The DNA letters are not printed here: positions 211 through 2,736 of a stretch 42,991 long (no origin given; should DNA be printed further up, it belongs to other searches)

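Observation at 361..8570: Two tandem fusions of a polyprenyl-phosphate-sugar-synthase-like GT2 to a processive GT2 synthase, each followed by a GT-C membrane protein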

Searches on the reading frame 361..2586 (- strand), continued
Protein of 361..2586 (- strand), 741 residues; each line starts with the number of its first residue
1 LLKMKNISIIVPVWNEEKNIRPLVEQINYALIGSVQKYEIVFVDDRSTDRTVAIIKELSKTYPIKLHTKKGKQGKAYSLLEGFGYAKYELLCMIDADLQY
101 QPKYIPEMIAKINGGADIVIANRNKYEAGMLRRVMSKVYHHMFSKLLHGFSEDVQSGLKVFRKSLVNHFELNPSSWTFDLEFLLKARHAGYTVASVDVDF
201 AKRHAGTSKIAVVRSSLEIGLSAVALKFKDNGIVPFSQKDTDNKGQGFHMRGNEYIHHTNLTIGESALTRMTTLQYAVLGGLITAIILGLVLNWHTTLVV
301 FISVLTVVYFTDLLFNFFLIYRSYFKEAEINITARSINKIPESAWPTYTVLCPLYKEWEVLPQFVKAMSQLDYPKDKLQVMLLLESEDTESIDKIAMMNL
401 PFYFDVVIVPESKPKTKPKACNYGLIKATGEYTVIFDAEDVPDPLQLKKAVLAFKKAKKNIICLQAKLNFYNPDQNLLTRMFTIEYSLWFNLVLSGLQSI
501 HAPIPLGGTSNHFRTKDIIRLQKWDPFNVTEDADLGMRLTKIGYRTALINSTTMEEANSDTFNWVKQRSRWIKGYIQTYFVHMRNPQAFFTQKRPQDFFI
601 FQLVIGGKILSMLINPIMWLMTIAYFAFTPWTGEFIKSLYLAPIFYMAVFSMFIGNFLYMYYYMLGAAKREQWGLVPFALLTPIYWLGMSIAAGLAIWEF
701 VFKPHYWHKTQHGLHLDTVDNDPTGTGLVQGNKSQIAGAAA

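Call 8: find_homologous_proteins(query=window:361-2586:-, max_evalue=0.00001)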
Query window:361-2586:- (741 aa): 5010 proteins with E <= 0.00001 among 8000 candidates; the best 120 are listed.
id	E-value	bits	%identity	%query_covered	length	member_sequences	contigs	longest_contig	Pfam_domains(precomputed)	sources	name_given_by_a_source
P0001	0.0e+0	1700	100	100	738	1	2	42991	PF13632.13,PF13506.14,PF13641.13,PF00535.33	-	-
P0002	0.0e+0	1336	77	100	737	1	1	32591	PF13632.13,PF10111.15,PF13506.14,PF13641.13,PF00535.33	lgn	-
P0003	0.0e+0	1313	75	100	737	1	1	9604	PF13632.13,PF10111.15,PF13506.14,PF13641.13,PF00535.33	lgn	-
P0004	0.0e+0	1310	75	100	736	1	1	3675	PF13632.13,PF10111.15,PF13506.14,PF13641.13,PF00535.33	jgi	jgi:glycosyltransferase XagB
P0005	0.0e+0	1309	75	100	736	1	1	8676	PF13632.13,PF13506.14,PF13641.13,PF00535.33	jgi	jgi:glycosyltransferase XagB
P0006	0.0e+0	1306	74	100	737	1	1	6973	PF13632.13,PF13506.14,PF13641.13,PF00535.33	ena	-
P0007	0.0e+0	1291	75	98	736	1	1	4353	PF13632.13,PF10111.15,PF13506.14,PF13641.13,PF00535.33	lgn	-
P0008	0.0e+0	1190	68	97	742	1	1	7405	PF13632.13,PF10111.15,PF13506.14,PF13641.13,PF00535.33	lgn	-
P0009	0.0e+0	1188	70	97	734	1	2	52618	PF13632.13,PF13506.14,PF13641.13,PF00535.33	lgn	-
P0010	0.0e+0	1186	70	97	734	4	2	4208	PF13632.13,PF10111.15,PF13506.14,PF13641.13,PF00535.33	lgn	-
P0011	0.0e+0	1184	69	97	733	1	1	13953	PF13632.13,PF10111.15,PF13506.14,PF13641.13,PF00535.33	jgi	jgi:cellulose synthase/poly-beta-1,6-N-acetylglucosamine synthase-like glycosyltransferase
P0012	0.0e+0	1177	68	99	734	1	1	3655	PF13632.13,PF10111.15,PF13506.14,PF13641.13,PF00535.33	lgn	-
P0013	0.0e+0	1170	68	100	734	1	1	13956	PF13632.13,PF10111.15,PF13506.14,PF13641.13,PF00535.33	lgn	-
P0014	0.0e+0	1169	68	97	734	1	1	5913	PF13632.13,PF10111.15,PF13506.14,PF13641.13,PF00535.33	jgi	jgi:cellulose synthase/poly-beta-1,6-N-acetylglucosamine synthase-like glycosyltransferase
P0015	0.0e+0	1152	68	96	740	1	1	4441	PF13632.13,PF10111.15,PF13506.14,PF13641.13,PF00535.33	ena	-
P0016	0.0e+0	1148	66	100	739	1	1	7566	PF13632.13,PF10111.15,PF13506.14,PF13641.13,PF00535.33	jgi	jgi:glycosyltransferase XagB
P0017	0.0e+0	1140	67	97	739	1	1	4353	PF13632.13,PF10111.15,PF13506.14,PF13641.13,PF00535.33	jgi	jgi:cellulose synthase/poly-beta-1,6-N-acetylglucosamine synthase-like glycosyltransferase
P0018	0.0e+0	1102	65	99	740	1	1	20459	PF13632.13,PF10111.15,PF13506.14,PF13641.13,PF00535.33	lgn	-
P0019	0.0e+0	1092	63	99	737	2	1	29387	PF13632.13,PF10111.15,PF13506.14,PF13641.13,PF00535.33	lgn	-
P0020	0.0e+0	1042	61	100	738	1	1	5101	PF13632.13,PF10111.15,PF13506.14,PF13641.13,PF00535.33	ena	-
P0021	0.0e+0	1030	58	96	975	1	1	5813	PF13632.13,PF10111.15,PF13506.14,PF13641.13,PF00535.33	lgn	-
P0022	0.0e+0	1015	59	99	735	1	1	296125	PF13632.13,PF13506.14,PF13641.13,PF00535.33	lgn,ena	-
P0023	0.0e+0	1014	61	96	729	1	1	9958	PF13632.13,PF10111.15,PF13506.14,PF13641.13,PF00535.33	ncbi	-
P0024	3.8e-296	1002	59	97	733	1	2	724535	PF13632.13,PF10111.15,PF13506.14,PF13641.13,PF00535.33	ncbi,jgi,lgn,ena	-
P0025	3.7e-295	999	58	100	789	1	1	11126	PF13632.13,PF10111.15,PF13506.14,PF13641.13,PF00535.33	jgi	jgi:glycosyltransferase XagB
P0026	7.5e-295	998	61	96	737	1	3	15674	PF13632.13,PF10111.15,PF13506.14,PF13641.13,PF00535.33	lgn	-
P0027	1.2e-293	994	60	96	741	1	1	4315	PF13632.13,PF10111.15,PF13506.14,PF13641.13,PF00535.33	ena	-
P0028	2.9e-293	993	59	96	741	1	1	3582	PF13632.13,PF10111.15,PF13506.14,PF13641.13,PF00535.33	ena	-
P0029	3.5e-293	993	60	96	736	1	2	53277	PF13632.13,PF10111.15,PF13506.14,PF13641.13,PF00535.33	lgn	-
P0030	2.4e-292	990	58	96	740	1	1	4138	PF13632.13,PF10111.15,PF13506.14,PF13641.13,PF00535.33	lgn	-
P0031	9.2e-292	988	61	96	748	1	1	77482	PF13632.13,PF10111.15,PF13506.14,PF13641.13,PF00535.33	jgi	jgi:glycosyltransferase XagB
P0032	1.4e-291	987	58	98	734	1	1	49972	PF13632.13,PF10111.15,PF13506.14,PF13641.13,PF00535.33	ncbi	-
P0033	1.7e-291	987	58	98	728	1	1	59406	PF13632.13,PF10111.15,PF13506.14,PF13641.13,PF00535.33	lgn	-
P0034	5.8e-291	985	59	96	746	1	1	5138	PF13632.13,PF10111.15,PF13506.14,PF13641.13,PF00535.33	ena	-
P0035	7.3e-291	985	60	97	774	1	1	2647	PF13632.13,PF10111.15,PF13506.14,PF13641.13,PF00535.33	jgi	jgi:glycosyltransferase XagB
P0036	1.8e-290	984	58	98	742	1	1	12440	PF13632.13,PF10111.15,PF13506.14,PF13641.13,PF00535.33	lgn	-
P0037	3.2e-290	983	58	97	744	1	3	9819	PF13632.13,PF10111.15,PF13506.14,PF13641.13,PF00535.33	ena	-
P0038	9.8e-290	981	60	96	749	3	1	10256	PF13632.13,PF13506.14,PF13641.13,PF00535.33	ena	-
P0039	8.8e-289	978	58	97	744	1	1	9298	PF13632.13,PF10111.15,PF13506.14,PF13641.13,PF00535.33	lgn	-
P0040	2.4e-288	977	62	91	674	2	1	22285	PF13632.13,PF13506.14,PF13641.13,PF00535.33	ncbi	-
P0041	8.4e-288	975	58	96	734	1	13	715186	PF13632.13,PF10111.15,PF13506.14,PF13641.13,PF00535.33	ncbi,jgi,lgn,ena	-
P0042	1.0e-287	975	57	96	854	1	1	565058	PF13632.13,PF10111.15,PF13506.14,PF13641.13,PF00535.33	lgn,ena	-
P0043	1.6e-287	974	58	96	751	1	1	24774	PF13632.13,PF10111.15,PF13506.14,PF13641.13,PF00535.33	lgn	-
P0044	3.3e-287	973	56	98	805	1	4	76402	PF13632.13,PF10111.15,PF13506.14,PF13641.13,PF00535.33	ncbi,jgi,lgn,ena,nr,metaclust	ncbi:MAG: hypothetical protein A2857_06675 [Candidatus Levybacteria bacterium RIFCSPHIGHO2_01_FULL_3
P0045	6.2e-287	972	58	99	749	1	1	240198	PF13632.13,PF10111.15,PF13506.14,PF13641.13,PF00535.33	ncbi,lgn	-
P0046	2.7e-286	970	59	96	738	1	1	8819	PF13632.13,PF10111.15,PF13506.14,PF13641.13,PF00535.33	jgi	jgi:cellulose synthase/poly-beta-1,6-N-acetylglucosamine synthase-like glycosyltransferase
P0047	4.5e-285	966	58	96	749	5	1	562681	PF13632.13,PF10111.15,PF13506.14,PF13641.13,PF00535.33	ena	-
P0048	4.5e-285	966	57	96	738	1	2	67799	PF13632.13,PF10111.15,PF13506.14,PF13641.13,PF00535.33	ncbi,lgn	ncbi:MAG: glycosyltransferase family 2 protein [Candidatus Levyibacteriota bacterium]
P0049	8.7e-285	965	58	96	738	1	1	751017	PF13632.13,PF10111.15,PF13506.14,PF13641.13,PF00535.33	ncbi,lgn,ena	-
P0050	1.1e-284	965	58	97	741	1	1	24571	PF13632.13,PF13506.14,PF13641.13,PF00535.33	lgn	-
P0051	1.3e-284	964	59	96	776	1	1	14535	PF13632.13,PF13506.14,PF13641.13,PF00535.33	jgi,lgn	-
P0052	1.5e-284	964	59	97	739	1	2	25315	PF13632.13,PF10111.15,PF13506.14,PF13641.13,PF00535.33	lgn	-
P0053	1.9e-284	964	58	96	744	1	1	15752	PF13632.13,PF10111.15,PF13506.14,PF13641.13,PF00535.33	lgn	-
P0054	4.8e-284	962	57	99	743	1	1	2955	PF13632.13,PF10111.15,PF13506.14,PF13641.13,PF00535.33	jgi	jgi:cellulose synthase/poly-beta-1,6-N-acetylglucosamine synthase-like glycosyltransferase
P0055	4.9e-284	962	57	98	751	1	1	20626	PF13632.13,PF10111.15,PF13506.14,PF13641.13,PF00535.33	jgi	jgi:cellulose synthase/poly-beta-1,6-N-acetylglucosamine synthase-like glycosyltransferase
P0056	1.0e-283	961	56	97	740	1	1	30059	PF13632.13,PF10111.15,PF13506.14,PF13641.13,PF00535.33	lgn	-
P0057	2.1e-283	960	58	97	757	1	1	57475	PF13632.13,PF10111.15,PF13506.14,PF13641.13,PF00535.33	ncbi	-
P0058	1.2e-282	958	58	96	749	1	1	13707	PF13632.13,PF10111.15,PF13506.14,PF13641.13,PF00535.33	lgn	-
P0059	2.6e-282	957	58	96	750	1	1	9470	PF13632.13,PF10111.15,PF13506.14,PF13641.13,PF00535.33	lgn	-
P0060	4.2e-282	956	59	97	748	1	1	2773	PF13632.13,PF10111.15,PF13641.13,PF00535.33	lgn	-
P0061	7.0e-282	955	56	97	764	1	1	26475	PF13632.13,PF10111.15,PF13506.14,PF13641.13,PF00535.33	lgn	-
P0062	1.8e-281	954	57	98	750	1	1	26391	PF13632.13,PF10111.15,PF13506.14,PF13641.13,PF00535.33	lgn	-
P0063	1.9e-281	954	58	96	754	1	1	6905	PF13632.13,PF10111.15,PF13506.14,PF13641.13,PF00535.33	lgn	-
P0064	7.5e-281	952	57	96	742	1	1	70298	PF13632.13,PF10111.15,PF13506.14,PF13641.13,PF00535.33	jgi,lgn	-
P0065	1.1e-280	951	57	96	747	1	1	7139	PF13632.13,PF10111.15,PF13506.14,PF13641.13,PF00535.33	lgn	-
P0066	1.5e-280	951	57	96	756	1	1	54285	PF13632.13,PF13506.14,PF13641.13,PF00535.33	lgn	-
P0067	2.3e-280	950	57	98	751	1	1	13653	PF13632.13,PF10111.15,PF13506.14,PF13641.13,PF00535.33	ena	-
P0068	3.9e-280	950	58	96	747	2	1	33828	PF13632.13,PF10111.15,PF13506.14,PF13641.13,PF00535.33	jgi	-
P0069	5.2e-280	949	58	96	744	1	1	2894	PF13632.13,PF13506.14,PF13641.13,PF00535.33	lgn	-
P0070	5.4e-280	949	57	96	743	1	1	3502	PF13632.13,PF10111.15,PF13506.14,PF13641.13,PF00535.33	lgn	-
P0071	8.0e-280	949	57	96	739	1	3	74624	PF13632.13,PF10111.15,PF13506.14,PF13641.13,PF00535.33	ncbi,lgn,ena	ncbi:MAG: glycosyltransferase [Patescibacteria group bacterium]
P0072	1.7e-279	947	57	95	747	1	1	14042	PF13632.13,PF10111.15,PF13506.14,PF13641.13,PF00535.33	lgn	-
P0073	2.4e-279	947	57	97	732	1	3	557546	PF13632.13,PF10111.15,PF13506.14,PF13641.13,PF00535.33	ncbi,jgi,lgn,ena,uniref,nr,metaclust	ncbi:hypothetical protein A2960_01685 [Candidatus Gottesmanbacteria bacterium RIFCSPLOWO2_01_FULL_39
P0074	2.6e-279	947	57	96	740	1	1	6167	PF13632.13,PF10111.15,PF13506.14,PF13641.13,PF00535.33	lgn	-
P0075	2.7e-279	947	58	96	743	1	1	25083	PF13632.13,PF10111.15,PF13506.14,PF13641.13,PF00535.33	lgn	-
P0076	3.9e-279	946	57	96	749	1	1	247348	PF13632.13,PF10111.15,PF13506.14,PF13641.13,PF00535.33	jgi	jgi:cellulose synthase/poly-beta-1,6-N-acetylglucosamine synthase-like glycosyltransferase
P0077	5.7e-279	946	57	97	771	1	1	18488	PF13632.13,PF10111.15,PF13506.14,PF13641.13,PF00535.33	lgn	-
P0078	6.8e-279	945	59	94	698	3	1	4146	PF13632.13,PF10111.15,PF13506.14,PF13641.13,PF00535.33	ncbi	ncbi:MAG: glycosyltransferase, partial [Patescibacteria group bacterium]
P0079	1.2e-278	945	58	96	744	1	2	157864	PF13632.13,PF10111.15,PF13506.14,PF13641.13,PF00535.33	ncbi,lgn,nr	ncbi:MAG TPA: glycosyltransferase [Candidatus Saccharimonadales bacterium]|nr:glycosyltransferase [C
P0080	1.4e-278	944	58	97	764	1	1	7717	PF13632.13,PF10111.15,PF13506.14,PF13641.13,PF00535.33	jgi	jgi:glycosyltransferase XagB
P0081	3.2e-278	943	58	96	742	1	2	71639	PF13632.13,PF10111.15,PF13506.14,PF13641.13,PF00535.33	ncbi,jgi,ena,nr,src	ncbi:MAG TPA: glycosyltransferase [Methylomirabilota bacterium]|nr:glycosyltransferase [Methylomirab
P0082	3.4e-278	943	57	96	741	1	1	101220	PF13632.13,PF13506.14,PF13641.13,PF00535.33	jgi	jgi:glycosyltransferase XagB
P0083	3.5e-278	943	56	98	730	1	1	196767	PF13632.13,PF10111.15,PF13506.14,PF13641.13,PF00535.33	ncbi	-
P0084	5.4e-278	942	57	96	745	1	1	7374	PF13632.13,PF10111.15,PF13506.14,PF13641.13,PF00535.33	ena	-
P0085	6.6e-278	942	57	97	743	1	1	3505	PF13632.13,PF10111.15,PF13506.14,PF13641.13,PF00535.33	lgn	-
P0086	1.3e-277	941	54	99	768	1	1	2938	PF13632.13,PF10111.15,PF13506.14,PF13641.13,PF00535.33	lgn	-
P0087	2.0e-277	941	56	98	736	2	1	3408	PF13632.13,PF10111.15,PF13506.14,PF13641.13,PF00535.33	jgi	jgi:cellulose synthase/poly-beta-1,6-N-acetylglucosamine synthase-like glycosyltransferase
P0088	2.2e-277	940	58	96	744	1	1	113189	PF13632.13,PF10111.15,PF13506.14,PF13641.13,PF00535.33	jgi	jgi:glycosyltransferase XagB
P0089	2.8e-277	940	56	96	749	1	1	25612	PF13632.13,PF10111.15,PF13506.14,PF13641.13,PF00535.33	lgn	-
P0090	3.9e-277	940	56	96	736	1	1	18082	PF13632.13,PF10111.15,PF13506.14,PF13641.13,PF00535.33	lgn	-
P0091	4.6e-277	939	55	98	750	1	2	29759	PF13632.13,PF10111.15,PF13506.14,PF13641.13,PF00535.33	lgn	-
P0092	6.3e-277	939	55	100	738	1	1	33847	PF13632.13,PF10111.15,PF13506.14,PF13641.13,PF00535.33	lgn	-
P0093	6.4e-277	939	57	96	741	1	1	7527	PF13632.13,PF10111.15,PF13506.14,PF13641.13,PF00535.33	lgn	-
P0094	7.5e-277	939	55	97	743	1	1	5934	PF13632.13,PF10111.15,PF13506.14,PF13641.13,PF00535.33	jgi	jgi:glycosyltransferase XagB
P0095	1.1e-276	938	58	96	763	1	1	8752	PF13632.13,PF10111.15,PF13506.14,PF13641.13,PF00535.33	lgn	-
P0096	1.6e-276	938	56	96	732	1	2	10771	PF13632.13,PF10111.15,PF13506.14,PF13641.13,PF00535.33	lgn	-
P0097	1.7e-276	937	56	98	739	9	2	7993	PF13632.13,PF10111.15,PF13506.14,PF13641.13,PF00535.33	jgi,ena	-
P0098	2.5e-276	937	58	96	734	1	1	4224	PF13632.13,PF10111.15,PF13506.14,PF13641.13,PF00535.33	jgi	jgi:cellulose synthase/poly-beta-1,6-N-acetylglucosamine synthase-like glycosyltransferase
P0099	3.8e-276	936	56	96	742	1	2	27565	PF13632.13,PF13506.14,PF13641.13,PF00535.33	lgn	-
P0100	1.7e-275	934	56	96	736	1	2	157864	PF13632.13,PF10111.15,PF13506.14,PF13641.13,PF00535.33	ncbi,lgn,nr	ncbi:MAG TPA: glycosyltransferase [Candidatus Saccharimonadales bacterium]|nr:glycosyltransferase [C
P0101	2.1e-275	934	56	97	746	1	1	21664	PF13632.13,PF10111.15,PF13506.14,PF13641.13,PF00535.33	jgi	-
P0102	4.4e-275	933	57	96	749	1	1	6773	PF13632.13,PF10111.15,PF13506.14,PF13641.13,PF00535.33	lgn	-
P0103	4.5e-275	933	55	99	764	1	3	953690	PF13632.13,PF10111.15,PF13506.14,PF13641.13,PF00535.33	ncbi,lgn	-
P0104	5.1e-275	933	56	96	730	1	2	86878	PF13632.13,PF10111.15,PF13506.14,PF13641.13,PF00535.33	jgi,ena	jgi:cellulose synthase/poly-beta-1,6-N-acetylglucosamine synthase-like glycosyltransferase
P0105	6.5e-275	932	57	97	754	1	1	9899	PF13632.13,PF10111.15,PF13506.14,PF13641.13,PF00535.33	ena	-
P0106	8.7e-275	932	55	99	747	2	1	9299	PF13632.13,PF10111.15,PF13506.14,PF13641.13,PF00535.33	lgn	-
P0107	1.2e-274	931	57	96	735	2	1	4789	PF13632.13,PF13506.14,PF13641.13,PF00535.33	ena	-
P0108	1.2e-274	931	56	97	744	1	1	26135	PF13632.13,PF10111.15,PF13506.14,PF13641.13,PF00535.33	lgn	-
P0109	1.3e-274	931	57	97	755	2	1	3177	PF13632.13,PF10111.15,PF13506.14,PF13641.13,PF00535.33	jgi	-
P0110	1.3e-274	931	55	96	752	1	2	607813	PF13632.13,PF10111.15,PF13506.14,PF13641.13,PF00535.33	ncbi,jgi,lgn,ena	-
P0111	1.5e-274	931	55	96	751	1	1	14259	PF13632.13,PF10111.15,PF13506.14,PF13641.13,PF00535.33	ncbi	-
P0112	1.9e-274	931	54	99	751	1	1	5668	PF13632.13,PF10111.15,PF13506.14,PF13641.13,PF00535.33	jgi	jgi:glycosyltransferase XagB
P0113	2.3e-274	930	56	96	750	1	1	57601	PF13632.13,PF10111.15,PF13506.14,PF13641.13,PF00535.33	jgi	jgi:glycosyltransferase XagB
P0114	2.8e-274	930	56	96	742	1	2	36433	PF13632.13,PF10111.15,PF13506.14,PF13641.13,PF00535.33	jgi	-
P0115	5.0e-274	929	60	91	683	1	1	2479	PF13632.13,PF10111.15,PF13506.14,PF13641.13,PF00535.33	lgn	-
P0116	5.6e-274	929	57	96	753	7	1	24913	PF13632.13,PF10111.15,PF13506.14,PF13641.13,PF00535.33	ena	-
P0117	5.7e-274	929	56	96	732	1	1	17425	PF13632.13,PF10111.15,PF13506.14,PF13641.13,PF00535.33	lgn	-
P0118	5.8e-274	929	55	97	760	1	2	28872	PF13632.13,PF10111.15,PF13506.14,PF13641.13,PF00535.33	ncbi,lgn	-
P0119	6.6e-274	929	56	97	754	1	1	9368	PF13632.13,PF10111.15,PF13506.14,PF13641.13,PF00535.33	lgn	-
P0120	7.6e-274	929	56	97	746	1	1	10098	PF13632.13,PF10111.15,PF13506.14,PF13641.13,PF00535.33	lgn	-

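Call 9: find_encoding_contigs(protein=P0001, flank=10000, max_places=4)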
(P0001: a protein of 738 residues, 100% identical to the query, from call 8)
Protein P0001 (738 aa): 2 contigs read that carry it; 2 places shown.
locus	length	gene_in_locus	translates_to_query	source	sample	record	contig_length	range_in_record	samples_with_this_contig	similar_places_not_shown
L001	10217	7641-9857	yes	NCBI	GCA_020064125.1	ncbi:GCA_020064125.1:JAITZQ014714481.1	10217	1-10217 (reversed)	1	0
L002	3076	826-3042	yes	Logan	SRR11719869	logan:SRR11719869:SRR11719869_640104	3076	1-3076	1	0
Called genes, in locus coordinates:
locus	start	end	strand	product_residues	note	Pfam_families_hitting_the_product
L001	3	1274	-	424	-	?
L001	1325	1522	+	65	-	-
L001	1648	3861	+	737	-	PF00535:Glycos_transf_2, PF10111:Glyco_tranf_2_2 (faint), PF13506:Glyco_transf_21 (weak), PF13641:Glyco_tranf_2_3, PF13632:Glyco_trans_2_3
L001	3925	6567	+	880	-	PF02366:PMT, PF13231:PMT_2, PF01270:Glyco_hydro_8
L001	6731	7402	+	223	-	PF01797:Y1_Tnp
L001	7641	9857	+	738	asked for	PF00535:Glycos_transf_2, PF13506:Glyco_transf_21, PF13641:Glyco_tranf_2_3, PF00535:Glycos_transf_2, PF13641:Glyco_tranf_2_3, PF13632:Glyco_trans_2_3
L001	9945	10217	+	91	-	?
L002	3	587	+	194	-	?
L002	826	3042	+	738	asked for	PF00535:Glycos_transf_2, PF13506:Glyco_transf_21, PF13641:Glyco_tranf_2_3, PF00535:Glycos_transf_2, PF13641:Glyco_tranf_2_3, PF13632:Glyco_trans_2_3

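Call 10: find_encoding_contigs(protein=P0002, flank=10000, max_places=3)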
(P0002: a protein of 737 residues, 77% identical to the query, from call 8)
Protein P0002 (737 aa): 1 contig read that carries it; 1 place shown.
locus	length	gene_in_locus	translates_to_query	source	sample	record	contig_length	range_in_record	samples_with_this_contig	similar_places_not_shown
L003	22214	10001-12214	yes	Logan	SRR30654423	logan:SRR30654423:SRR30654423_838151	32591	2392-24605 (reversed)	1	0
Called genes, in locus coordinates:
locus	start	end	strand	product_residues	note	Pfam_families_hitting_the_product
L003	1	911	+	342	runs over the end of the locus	-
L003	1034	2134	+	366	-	PF02156:Glyco_hydro_26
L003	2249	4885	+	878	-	PF00535:Glycos_transf_2, PF13641:Glyco_tranf_2_3, PF13506:Glyco_transf_21, PF13632:Glyco_trans_2_3, PF03552:Cellulose_synt (weak), PF02156:Glyco_hydro_26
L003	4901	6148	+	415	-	PF00535:Glycos_transf_2, PF13641:Glyco_tranf_2_3, PF03142:Chitin_synth_2 (faint), PF13506:Glyco_transf_21, PF01644:Chitin_synth_1 (faint), PF13632:Glyco_trans_2_3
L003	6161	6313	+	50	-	-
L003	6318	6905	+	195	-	PF04203:Sortase (weak)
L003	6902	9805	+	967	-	PF01522:Polysacc_deac_1, PF07691:PA14, PF16841:CBM60 (faint), PF17996:CE2_N (faint), PF07691:PA14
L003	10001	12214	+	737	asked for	PF00535:Glycos_transf_2, PF10111:Glyco_tranf_2_2 (weak), PF13506:Glyco_transf_21, PF13641:Glyco_tranf_2_3 (weak), PF00535:Glycos_transf_2, PF13641:Glyco_tranf_2_3, PF13632:Glyco_trans_2_3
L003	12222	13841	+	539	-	PF13231:PMT_2 (weak)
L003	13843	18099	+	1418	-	PF07995:GSDH, PF23500:DUF7133 (faint), PF00801:PKD, PF18911:PKD_4, PF22352:K319L-like_PKD (faint), PF07691:PA14, PF17996:CE2_N (faint), PF07691:PA14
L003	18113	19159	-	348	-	PF00781:DAGK_cat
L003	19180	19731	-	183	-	PF04203:Sortase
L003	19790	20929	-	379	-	-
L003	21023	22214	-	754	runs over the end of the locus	-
